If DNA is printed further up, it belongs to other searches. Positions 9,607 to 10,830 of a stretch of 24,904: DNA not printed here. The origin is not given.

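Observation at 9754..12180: Lnt fused to a C-terminal HExxH metallopeptidase-like periplasmic domain, in a lipoprotein-pathway neighbourhood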

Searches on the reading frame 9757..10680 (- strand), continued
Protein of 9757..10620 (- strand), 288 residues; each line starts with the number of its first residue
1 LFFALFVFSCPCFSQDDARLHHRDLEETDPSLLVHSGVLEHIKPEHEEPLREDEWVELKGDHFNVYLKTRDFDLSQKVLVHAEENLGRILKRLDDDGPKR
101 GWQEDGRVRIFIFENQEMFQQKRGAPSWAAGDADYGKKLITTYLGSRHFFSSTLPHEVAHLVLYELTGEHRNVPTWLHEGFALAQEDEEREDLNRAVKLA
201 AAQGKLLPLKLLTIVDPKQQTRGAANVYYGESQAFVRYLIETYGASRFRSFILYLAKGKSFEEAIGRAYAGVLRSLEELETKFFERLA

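Call 58: search_protein_families(library=pfam, proteins=[L034:60-488:+, L034:542-2701:+, L034:2704-3924:+, L034:3929-4789:+, L034:4814-5248:+, L034:5220-5678:+, L034:5656-6240:+, L037:6202-7215:+, L037:5592-6209:+], max_evalue=0.001)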
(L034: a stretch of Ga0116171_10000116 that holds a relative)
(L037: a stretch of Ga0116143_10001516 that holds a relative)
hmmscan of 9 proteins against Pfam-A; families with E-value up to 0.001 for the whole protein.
L034:60-488:+ (142 aa): 2 families
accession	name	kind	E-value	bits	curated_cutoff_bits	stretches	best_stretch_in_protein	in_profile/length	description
PF22919.1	ATP-synt_VA_C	-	2.8e-13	50.2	24.7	1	40-123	7-93/101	C-terminal domain of V and A type ATP synthase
PF00006.31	ATP-synt_ab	-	1.6e-05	25.1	29.5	1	2-33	182-213/213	ATP synthase alpha/beta family, nucleotide-binding domain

L034:542-2701:+ (719 aa): 6 families
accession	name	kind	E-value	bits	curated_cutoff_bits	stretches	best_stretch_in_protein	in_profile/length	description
PF00437.27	T2SSE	-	3.4e-130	434.4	24.9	1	179-566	2-370/370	Type II/IV secretion system protein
PF05157.20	MshEN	-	8.2e-14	51.8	23.1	1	62-146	2-87/90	MshEN domain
PF07238.19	PilZ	-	4.4e-10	40.2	22.5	1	632-711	23-100/102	PilZ domain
PF25199.1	nSTAND_NTPase5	-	4e-05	23.9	34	1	313-365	34-87/145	Novel STAND NTPase 5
PF13604.12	AAA_30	-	4.3e-05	23.8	27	0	309-352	7-50/191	AAA domain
PF13401.12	AAA_22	-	0.00023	21.9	27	0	319-357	4-42/130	AAA domain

L034:2704-3924:+ (406 aa): 1 family
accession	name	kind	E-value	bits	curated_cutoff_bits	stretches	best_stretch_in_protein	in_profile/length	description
PF00482.28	T2SSF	-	2.1e-58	196.2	25.2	2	72-195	1-125/125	Type II secretion system (T2SS), protein F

L034:3929-4789:+ (286 aa): 1 family
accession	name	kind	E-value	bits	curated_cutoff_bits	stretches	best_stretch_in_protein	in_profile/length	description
PF13485.12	Peptidase_MA_2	-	4.7e-15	56.4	32.4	2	77-184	19-130/201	Peptidase MA superfamily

L034:4814-5248:+ (144 aa): 2 families
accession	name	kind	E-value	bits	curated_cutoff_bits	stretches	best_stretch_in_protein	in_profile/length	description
PF08334.16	T2SSG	-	1.2e-31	109.4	21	1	40-141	2-102/108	Type II secretion system (T2SS), protein G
PF07963.17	N_methyl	-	1.4e-06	28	21.2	1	13-36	3-26/27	Prokaryotic N-terminal methylation motif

L034:5220-5678:+ (152 aa): 1 family
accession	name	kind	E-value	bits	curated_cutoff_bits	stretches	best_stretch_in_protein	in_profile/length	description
PF07963.17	N_methyl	-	9.8e-09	34.9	21.2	1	26-52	1-27/27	Prokaryotic N-terminal methylation motif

L034:5656-6240:+ (194 aa): 2 families
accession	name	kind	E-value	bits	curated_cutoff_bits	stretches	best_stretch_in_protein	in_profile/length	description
PF11612.13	T2SSJ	-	2.1e-06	28.5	28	1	123-180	80-135/140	Type II secretion system (T2SS), protein J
PF07963.17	N_methyl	-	7.5e-05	22.6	21.2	1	5-31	1-27/27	Prokaryotic N-terminal methylation motif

L037:6202-7215:+ (337 aa): 3 families
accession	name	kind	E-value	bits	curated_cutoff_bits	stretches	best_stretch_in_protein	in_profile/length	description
PF21687.3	T2SSK_1st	-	1.4e-18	68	26.2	1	124-218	14-105/107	Type II secretion system (T2SS), protein K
PF03934.19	T2SSK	-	2.8e-06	28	24.2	0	223-257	1-36/63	Type II secretion system (T2SS), protein K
PF12836.13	HHH_3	-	3.8e-05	24.1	27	0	222-251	5-35/65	Helix-hairpin-helix motif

L037:5592-6209:+ (205 aa): 2 families
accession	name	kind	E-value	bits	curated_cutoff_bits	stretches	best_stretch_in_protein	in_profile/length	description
PF11612.13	T2SSJ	-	7.2e-08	33.2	28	1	107-181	61-133/140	Type II secretion system (T2SS), protein J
PF07963.17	N_methyl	-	4.5e-06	26.4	21.2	1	11-36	2-27/27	Prokaryotic N-terminal methylation motif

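Call 59: find_encoding_contigs(protein=P0290, flank=8000, max_places=1)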
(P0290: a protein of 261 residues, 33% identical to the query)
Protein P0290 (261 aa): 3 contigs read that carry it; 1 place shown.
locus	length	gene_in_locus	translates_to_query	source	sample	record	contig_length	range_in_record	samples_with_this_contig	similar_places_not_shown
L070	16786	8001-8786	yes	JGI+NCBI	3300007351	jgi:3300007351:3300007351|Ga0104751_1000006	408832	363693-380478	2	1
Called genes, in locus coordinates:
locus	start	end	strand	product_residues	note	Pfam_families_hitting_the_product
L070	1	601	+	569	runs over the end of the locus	PF03717:PBP_dimer, PF00905:Transpeptidase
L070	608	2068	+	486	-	PF01225:Mur_ligase, PF08245:Mur_ligase_M, PF02875:Mur_ligase_C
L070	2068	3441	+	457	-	PF01225:Mur_ligase, PF08245:Mur_ligase_M, PF02875:Mur_ligase_C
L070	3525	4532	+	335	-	PF10555:MraY_sig1 (weak), PF00953:Glycos_transf_4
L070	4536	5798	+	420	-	PF21799:MurD-like_N, PF08245:Mur_ligase_M, PF02875:Mur_ligase_C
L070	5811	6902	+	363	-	PF01098:FTSW_RODA_SPOVE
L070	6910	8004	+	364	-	PF03033:Glyco_transf_28, PF02684:LpxB (faint), PF04101:Glyco_tran_28_C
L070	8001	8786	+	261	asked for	PF13485:Peptidase_MA_2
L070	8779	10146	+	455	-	PF01225:Mur_ligase, PF08245:Mur_ligase_M, PF02875:Mur_ligase_C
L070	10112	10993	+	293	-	PF01565:FAD_binding_4, PF02873:MurB_C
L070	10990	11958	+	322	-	PF01820:Dala_Dala_lig_N, PF02655:ATP-grasp_3, PF02786:CPSase_L_D2 (weak), PF08443:RimK, PF07478:Dala_Dala_lig_C, PF13535:ATP-grasp_4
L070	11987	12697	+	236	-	PF03799:FtsQ_DivIB_C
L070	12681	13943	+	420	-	PF11104:PilM_2 (faint), PF02491:SHS2_FTSA, PF14450:FtsA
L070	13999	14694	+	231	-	PF01168:Ala_racemase_N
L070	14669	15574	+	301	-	PF02826:2-Hacid_dh_C (weak), PF01210:NAD_Gly3P_dh_N (faint), PF03446:NAD_binding_2, PF03807:F420_oxidored, PF07991:KARI_N (weak), PF14748:P5CR_dimer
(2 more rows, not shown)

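Call 68: search_protein_families(library=ncbifam, proteins=[L034:3929-4789:+, P0290], max_evalue=0.001)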
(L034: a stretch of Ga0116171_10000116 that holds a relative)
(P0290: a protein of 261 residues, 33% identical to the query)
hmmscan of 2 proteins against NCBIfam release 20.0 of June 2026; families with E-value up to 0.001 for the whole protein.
L034:3929-4789:+ (286 aa): 0 families

P0290 (261 aa): 1 family
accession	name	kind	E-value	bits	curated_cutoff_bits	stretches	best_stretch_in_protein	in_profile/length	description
NF033876.2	flagella_HExxH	equivalog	0.00019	21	205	1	122-248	130-253/384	flagellinolysin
